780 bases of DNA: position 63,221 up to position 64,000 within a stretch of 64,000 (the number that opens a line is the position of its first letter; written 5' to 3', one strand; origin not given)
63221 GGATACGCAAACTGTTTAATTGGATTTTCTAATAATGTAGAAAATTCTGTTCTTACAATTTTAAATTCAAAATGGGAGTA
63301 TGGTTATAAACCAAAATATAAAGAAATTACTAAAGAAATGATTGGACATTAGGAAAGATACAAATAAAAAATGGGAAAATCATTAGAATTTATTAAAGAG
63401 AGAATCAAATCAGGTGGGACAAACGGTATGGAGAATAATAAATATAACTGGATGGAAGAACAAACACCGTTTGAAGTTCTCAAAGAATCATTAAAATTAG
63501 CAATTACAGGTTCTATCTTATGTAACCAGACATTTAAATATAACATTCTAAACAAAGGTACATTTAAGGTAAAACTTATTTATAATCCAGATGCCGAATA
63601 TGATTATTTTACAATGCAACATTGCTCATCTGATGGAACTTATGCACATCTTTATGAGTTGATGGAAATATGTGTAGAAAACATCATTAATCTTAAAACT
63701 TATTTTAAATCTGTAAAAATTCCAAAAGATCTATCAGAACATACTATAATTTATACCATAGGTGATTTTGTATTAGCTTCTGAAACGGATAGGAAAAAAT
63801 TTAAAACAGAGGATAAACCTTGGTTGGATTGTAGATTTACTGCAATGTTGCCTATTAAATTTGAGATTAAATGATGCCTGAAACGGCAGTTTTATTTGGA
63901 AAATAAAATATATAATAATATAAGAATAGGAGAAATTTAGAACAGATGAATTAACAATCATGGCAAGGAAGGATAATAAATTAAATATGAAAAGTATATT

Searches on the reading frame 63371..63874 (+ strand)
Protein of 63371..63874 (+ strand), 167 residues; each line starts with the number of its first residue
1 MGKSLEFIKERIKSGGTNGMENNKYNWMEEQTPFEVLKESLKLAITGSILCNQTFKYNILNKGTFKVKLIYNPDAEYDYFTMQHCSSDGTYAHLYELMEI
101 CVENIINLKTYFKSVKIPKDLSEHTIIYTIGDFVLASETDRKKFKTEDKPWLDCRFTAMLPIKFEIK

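Call 89: find_encoding_contigs(protein=window:63371-63874:+, flank=10000, max_places=5)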
Protein window:63371-63874:+ (167 aa): 24 contigs read that carry it; 5 places shown.
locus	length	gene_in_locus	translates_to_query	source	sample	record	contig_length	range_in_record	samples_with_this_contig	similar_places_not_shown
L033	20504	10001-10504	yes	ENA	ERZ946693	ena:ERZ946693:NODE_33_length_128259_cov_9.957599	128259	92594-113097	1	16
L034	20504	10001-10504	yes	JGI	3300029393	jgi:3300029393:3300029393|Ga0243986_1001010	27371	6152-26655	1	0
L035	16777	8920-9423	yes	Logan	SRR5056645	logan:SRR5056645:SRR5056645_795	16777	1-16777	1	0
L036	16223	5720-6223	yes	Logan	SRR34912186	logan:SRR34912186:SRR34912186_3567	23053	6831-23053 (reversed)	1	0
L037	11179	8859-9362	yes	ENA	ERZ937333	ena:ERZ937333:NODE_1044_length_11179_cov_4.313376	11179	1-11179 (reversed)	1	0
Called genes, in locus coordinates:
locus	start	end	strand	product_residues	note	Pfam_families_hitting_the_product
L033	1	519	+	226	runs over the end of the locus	PF08239:SH3_3, PF06725:3D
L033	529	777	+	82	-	-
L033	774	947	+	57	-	-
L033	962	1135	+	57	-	-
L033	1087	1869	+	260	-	-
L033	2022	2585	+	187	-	PF00625:Guanylate_kin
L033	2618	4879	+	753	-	PF03477:ATP-cone, PF13597:NRDD, PF01228:Gly_radical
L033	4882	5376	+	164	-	PF13353:Fer4_12, PF04055:Radical_SAM (weak)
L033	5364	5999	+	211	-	-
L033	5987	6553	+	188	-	PF00692:dUTPase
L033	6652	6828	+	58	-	-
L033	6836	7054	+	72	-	-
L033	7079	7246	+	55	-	-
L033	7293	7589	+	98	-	-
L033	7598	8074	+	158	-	-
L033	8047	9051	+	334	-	PF10127:RlaP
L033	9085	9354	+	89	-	-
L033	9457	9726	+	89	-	-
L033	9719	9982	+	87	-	-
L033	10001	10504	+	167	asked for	-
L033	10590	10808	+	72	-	-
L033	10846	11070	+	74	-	-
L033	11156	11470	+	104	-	-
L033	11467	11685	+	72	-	-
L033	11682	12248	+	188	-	-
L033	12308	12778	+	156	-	-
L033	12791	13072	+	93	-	-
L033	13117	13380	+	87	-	-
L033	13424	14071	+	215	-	-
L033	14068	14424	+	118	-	-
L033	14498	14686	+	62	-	-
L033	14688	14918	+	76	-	-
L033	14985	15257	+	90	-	-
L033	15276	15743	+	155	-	-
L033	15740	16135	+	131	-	PF13657:Couple_hipA (faint)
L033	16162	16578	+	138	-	-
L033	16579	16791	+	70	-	-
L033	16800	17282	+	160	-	PF01981:PTH2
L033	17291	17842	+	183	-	-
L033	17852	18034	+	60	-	-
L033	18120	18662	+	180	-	-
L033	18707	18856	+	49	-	-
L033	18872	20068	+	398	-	PF00589:Phage_integrase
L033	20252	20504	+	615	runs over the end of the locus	PF00005:ABC_tran, PF00931:NB-ARC (faint), PF01926:MMR_HSR1 (faint), PF02463:SMC_N (faint), PF13166:AAA_13 (faint), PF12848:ABC_tran_Xtn, PF00005:ABC_tran, PF16326:ABC_tran_CTD, +2 more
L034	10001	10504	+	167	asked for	-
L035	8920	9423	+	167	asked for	-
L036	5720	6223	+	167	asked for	-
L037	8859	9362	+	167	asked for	-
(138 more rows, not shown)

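Call 90: find_related_loci(query=L033:20252-20503:+, collection=genome_contigs, flank=1000)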
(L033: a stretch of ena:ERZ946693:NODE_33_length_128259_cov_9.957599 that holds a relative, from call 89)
Query L033:20252-20503:+ (84 aa) in genome_contigs; peptide patterns used: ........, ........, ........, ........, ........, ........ (x = any residue, [..] = any of these).
600 stretches matched a pattern (row limit reached: there are more); 219 encode a relative of the query (tblastn E <= 1e-3); the best 80 are kept; 80 distinct loci.
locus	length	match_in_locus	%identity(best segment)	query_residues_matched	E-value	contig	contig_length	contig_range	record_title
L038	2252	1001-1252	81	1-84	4e-44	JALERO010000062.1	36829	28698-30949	MAG: Eubacterium sp. isolate SUG271 k141_3813666, whole genome shotgun sequence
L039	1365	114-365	79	1-84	4e-44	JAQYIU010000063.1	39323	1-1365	MAG: Lachnospiraceae bacterium isolate SUG1983 k141_3963035, whole genome shotgun sequence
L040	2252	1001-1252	79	1-84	1e-42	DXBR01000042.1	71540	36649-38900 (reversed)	MAG TPA_asm: Candidatus Anaerobutyricum stercoris isolate CHK179-28034 CHK179__C65400_L71540_SAMEA5754823, whole genome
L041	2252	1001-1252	69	1-84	4e-38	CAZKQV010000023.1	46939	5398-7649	MAG TPA_asm: uncultured Eubacterium sp. isolate SRP222994_co1_310 genome assembly, contig: NODE_1291_length_46939_cov_12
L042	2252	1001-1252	76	1-84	9e-32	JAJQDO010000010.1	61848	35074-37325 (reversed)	MAG: Clostridiales bacterium isolate MI.10_7 NODE_89_length_61848_cov_6.786335, whole genome shotgun sequence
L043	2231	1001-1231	60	1-77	1e-28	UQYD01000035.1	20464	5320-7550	uncultured Eubacterium sp. isolate UMGS758 genome assembly, contig: NODE_780_length_20464_cov_4.601266, whole genome sho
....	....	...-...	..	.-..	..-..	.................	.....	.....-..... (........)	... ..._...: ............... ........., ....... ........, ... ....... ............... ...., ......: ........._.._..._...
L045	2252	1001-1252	50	1-84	3e-27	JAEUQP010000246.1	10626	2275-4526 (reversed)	MAG: Acidobacteria bacterium isolate new MAG-254 k141_3071689, whole genome shotgun sequence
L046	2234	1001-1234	54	1-78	6e-27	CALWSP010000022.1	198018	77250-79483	MAG: uncultured Clostridia bacterium isolate E0_LS__bin164 genome assembly, contig: E0_LS__k127_509481, whole genome sho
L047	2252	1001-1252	50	1-84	7e-27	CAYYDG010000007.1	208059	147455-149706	MAG TPA_asm: uncultured Heliomicrobium sp. isolate binchicken_co276_100 genome assembly, contig: NODE_50_length_208059_c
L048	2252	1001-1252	62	1-84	9e-27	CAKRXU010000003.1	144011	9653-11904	MAG: uncultured Blautia sp. isolate REFINED_METABAT215_TOP10_CONTIGS_1500_ASSEMBLY_K77_MERGED__Hadza_MoBio_hadza-I-L_G_1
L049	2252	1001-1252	52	1-84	1e-26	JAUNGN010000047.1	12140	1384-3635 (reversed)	MAG: Clostridia bacterium isolate S26M_St_57 NODE_3458_length_12140_cov_28.050641, whole genome shotgun sequence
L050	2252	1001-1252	62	1-84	1e-26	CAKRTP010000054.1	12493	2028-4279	MAG: uncultured Blautia sp. isolate REFINED_METABAT215_TOP10_CONTIGS_1500_ASSEMBLY_K77_MERGED__Hadza_PheChl_Fiber-Hadza-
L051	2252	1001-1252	52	1-84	1e-26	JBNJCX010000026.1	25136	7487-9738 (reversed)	MAG: Bacillota bacterium isolate Y23_7dBSe1.bin.15 NODE_1281_length_25136_cov_17.969046, whole genome shotgun sequence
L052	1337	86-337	62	1-84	2e-26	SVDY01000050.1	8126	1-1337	MAG: Lachnospiraceae bacterium isolate SIG292 NODE_18799_length_8126_cov_12.544788, whole genome shotgun sequence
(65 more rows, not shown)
